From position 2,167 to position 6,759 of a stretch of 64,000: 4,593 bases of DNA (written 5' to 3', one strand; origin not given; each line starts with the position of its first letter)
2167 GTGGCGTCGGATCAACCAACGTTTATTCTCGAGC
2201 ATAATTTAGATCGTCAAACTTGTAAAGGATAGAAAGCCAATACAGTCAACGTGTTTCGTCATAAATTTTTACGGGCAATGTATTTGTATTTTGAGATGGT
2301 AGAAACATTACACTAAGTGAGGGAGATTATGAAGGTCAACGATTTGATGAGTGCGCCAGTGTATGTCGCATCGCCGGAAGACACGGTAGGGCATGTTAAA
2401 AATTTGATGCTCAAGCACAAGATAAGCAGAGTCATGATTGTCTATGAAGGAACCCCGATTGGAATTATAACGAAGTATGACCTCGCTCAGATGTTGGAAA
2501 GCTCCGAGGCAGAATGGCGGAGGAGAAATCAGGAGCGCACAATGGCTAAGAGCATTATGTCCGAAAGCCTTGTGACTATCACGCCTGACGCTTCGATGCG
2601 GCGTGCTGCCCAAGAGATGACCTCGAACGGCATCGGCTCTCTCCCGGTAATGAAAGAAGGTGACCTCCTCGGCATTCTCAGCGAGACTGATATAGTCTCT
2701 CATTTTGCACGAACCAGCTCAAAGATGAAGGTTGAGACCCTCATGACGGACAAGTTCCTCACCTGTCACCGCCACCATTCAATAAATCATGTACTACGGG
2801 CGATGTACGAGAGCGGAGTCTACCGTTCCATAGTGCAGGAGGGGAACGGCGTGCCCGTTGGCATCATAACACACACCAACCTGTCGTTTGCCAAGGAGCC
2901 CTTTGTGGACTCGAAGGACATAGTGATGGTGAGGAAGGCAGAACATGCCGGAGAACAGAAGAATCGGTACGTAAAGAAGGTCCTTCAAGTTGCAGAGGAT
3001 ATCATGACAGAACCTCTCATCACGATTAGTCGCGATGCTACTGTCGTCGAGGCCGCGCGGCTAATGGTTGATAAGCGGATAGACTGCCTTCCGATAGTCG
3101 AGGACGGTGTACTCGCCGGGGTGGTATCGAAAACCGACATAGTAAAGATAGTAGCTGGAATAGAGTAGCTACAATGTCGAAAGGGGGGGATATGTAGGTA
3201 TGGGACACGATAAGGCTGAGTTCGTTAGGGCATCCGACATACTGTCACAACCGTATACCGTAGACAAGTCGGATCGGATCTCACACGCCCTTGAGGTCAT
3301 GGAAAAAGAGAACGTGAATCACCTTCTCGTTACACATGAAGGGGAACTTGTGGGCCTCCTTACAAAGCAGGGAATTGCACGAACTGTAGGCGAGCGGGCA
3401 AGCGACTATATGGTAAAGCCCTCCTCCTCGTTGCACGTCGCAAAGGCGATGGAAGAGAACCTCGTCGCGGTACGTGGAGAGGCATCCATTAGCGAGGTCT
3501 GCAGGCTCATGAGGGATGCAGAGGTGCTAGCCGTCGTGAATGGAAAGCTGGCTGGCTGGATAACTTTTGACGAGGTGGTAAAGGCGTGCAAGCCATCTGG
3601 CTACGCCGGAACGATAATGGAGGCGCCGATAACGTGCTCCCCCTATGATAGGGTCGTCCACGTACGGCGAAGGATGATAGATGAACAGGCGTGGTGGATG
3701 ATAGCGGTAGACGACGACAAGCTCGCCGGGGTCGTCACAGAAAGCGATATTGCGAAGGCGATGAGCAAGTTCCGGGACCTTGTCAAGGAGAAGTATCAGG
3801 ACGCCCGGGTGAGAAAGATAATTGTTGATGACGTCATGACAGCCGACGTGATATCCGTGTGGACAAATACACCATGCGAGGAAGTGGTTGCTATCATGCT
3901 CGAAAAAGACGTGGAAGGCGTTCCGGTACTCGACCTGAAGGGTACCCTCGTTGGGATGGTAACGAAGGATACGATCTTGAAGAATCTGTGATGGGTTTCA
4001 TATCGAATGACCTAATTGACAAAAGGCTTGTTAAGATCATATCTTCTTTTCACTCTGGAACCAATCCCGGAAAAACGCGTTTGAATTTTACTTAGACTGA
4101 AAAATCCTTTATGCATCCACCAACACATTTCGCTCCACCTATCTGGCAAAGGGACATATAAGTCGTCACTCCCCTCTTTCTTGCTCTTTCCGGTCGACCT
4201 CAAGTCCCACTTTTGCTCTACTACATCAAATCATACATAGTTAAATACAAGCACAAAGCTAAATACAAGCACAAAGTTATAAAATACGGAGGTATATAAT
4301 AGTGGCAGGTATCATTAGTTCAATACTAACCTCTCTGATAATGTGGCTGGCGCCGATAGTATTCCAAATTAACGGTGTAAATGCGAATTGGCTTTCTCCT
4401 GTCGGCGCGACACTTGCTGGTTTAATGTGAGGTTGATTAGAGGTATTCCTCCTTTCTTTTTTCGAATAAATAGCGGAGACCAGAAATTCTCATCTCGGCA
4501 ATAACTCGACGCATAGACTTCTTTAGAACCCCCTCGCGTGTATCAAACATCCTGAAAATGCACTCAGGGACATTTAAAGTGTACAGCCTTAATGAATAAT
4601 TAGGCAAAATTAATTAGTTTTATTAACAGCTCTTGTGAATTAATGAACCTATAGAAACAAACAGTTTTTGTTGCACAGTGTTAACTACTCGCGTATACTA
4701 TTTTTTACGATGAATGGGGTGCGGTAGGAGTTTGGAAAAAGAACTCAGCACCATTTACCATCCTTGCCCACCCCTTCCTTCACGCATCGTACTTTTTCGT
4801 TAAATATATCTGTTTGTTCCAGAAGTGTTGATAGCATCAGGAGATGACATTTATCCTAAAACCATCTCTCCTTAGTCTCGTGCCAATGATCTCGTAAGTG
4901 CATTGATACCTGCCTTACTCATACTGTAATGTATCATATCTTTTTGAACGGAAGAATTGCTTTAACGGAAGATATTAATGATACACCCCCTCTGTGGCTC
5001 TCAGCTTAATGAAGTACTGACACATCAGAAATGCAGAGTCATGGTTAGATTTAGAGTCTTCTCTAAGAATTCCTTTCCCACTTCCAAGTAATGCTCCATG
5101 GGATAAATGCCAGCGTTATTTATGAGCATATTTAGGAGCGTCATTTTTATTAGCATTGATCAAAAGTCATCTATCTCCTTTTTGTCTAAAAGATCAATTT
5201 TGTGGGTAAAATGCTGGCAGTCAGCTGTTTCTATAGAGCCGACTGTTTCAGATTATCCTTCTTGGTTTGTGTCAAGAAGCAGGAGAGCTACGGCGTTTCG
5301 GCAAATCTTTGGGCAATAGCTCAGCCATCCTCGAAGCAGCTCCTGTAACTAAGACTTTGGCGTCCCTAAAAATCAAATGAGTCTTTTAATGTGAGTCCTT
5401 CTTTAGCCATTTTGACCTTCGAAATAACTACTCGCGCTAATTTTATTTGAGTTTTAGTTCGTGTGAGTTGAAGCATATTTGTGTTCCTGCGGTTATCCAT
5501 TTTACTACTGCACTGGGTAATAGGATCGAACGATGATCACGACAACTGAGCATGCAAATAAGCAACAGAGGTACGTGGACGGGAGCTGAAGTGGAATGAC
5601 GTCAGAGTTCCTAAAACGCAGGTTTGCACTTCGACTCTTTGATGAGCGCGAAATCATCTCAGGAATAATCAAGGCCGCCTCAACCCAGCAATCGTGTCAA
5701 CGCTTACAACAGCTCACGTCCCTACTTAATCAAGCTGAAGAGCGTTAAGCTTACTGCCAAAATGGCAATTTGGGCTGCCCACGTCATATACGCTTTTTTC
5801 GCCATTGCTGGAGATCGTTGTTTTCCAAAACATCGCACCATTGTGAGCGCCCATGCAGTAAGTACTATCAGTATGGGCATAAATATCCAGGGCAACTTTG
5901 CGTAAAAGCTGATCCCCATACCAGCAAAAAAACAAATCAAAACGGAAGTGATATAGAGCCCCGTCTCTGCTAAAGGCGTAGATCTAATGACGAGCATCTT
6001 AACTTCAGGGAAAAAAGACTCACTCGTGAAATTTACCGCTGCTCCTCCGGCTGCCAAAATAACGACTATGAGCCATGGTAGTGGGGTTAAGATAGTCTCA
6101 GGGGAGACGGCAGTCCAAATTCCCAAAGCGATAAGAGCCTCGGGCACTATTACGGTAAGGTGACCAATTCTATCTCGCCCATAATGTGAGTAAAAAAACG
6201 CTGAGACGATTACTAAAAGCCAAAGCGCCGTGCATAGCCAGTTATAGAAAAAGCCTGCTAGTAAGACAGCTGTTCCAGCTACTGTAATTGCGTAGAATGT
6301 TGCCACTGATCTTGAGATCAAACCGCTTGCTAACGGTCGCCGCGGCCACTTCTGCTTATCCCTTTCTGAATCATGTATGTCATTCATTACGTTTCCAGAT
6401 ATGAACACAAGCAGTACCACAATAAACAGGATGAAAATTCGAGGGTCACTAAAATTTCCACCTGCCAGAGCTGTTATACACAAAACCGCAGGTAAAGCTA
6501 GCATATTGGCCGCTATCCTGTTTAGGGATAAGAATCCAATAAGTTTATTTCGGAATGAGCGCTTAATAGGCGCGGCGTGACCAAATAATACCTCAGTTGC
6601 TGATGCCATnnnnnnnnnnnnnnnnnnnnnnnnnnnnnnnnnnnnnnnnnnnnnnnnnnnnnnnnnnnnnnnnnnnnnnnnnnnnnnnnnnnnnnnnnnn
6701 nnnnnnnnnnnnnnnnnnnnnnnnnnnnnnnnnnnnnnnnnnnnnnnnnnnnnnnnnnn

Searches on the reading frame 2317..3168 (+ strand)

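Call 12: search_protein_families(library=pfam, proteins=[window:2317-3168:+])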
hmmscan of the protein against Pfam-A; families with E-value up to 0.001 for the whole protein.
window:2317-3168:+ (283 aa): 1 family
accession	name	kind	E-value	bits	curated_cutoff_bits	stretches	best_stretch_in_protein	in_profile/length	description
PF00571.33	CBS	-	3.6e-53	178.1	24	4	227-280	2-56/57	CBS domain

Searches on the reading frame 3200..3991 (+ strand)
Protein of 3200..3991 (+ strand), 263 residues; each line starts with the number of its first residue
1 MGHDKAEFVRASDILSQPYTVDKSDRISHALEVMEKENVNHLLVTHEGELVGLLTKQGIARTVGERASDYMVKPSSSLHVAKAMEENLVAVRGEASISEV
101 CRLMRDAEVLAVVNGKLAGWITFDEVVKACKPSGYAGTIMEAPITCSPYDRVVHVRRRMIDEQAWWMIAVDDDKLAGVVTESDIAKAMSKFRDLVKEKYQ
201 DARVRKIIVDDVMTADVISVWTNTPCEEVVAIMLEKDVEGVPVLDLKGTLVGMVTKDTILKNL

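Call 12: search_protein_families(library=pfam, proteins=[window:3200-3991:+])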
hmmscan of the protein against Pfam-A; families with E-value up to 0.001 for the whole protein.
window:3200-3991:+ (263 aa): 1 family
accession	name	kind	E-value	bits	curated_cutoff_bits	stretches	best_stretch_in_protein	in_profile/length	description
PF00571.33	CBS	-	6e-40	135.8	24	4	209-262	1-54/57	CBS domain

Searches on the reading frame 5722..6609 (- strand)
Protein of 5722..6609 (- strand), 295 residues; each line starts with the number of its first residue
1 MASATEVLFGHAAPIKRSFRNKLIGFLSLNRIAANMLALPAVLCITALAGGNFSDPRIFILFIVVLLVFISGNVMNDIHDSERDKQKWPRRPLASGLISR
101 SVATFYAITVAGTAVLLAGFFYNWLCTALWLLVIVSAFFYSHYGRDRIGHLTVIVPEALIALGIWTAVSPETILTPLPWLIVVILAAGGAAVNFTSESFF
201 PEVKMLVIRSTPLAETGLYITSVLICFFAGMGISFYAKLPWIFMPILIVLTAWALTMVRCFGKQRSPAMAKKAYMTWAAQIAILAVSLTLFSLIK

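Call 11: search_protein_families(library=pfam, proteins=[window:5722-6609:-])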
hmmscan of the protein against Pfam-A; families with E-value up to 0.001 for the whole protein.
window:5722-6609:- (295 aa): 1 family
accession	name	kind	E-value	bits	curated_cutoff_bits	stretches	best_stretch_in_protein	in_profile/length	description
PF01040.23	UbiA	-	6.6e-27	94.8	34.2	1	39-278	2-248/250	UbiA prenyltransferase family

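Call 41: search_protein_families(library=ncbifam, proteins=[window:5722-6609:-], max_evalue=0.00001)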
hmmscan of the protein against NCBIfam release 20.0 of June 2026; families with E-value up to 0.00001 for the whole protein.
window:5722-6609:- (295 aa): 7 families
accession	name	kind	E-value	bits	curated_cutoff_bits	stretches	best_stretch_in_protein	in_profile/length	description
NF009523.0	PRK12884.1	equivalog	5e-15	55.4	269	1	22-141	3-121/279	prenyltransferase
NF009521.0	PRK12882.1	equivalog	9.8e-14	51.2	296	1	23-142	5-124/280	geranylgeranylglycerol-phosphate geranylgeranyltransferase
NF009522.0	PRK12883.1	equivalog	1.1e-11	44.8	353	1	47-144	27-124/279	geranylgeranylglycerol-phosphate geranylgeranyltransferase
NF035940.1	prenyl_rel_EboC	equivalog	5.5e-11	42.4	250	1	26-147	2-129/292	UbiA-like protein EboC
TIGR01473.1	cyoE_ctaB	equivalog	2.6e-08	34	210.3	1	29-289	6-278/281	heme o synthase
NF045897.1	SCO3242_trans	equivalog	1.7e-07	31.1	260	1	38-119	13-94/287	SCO3242 family prenyltransferase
NF003349.0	PRK04375.1-2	equivalog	6.9e-06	25.5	246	0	17-263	19-275/318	heme o synthase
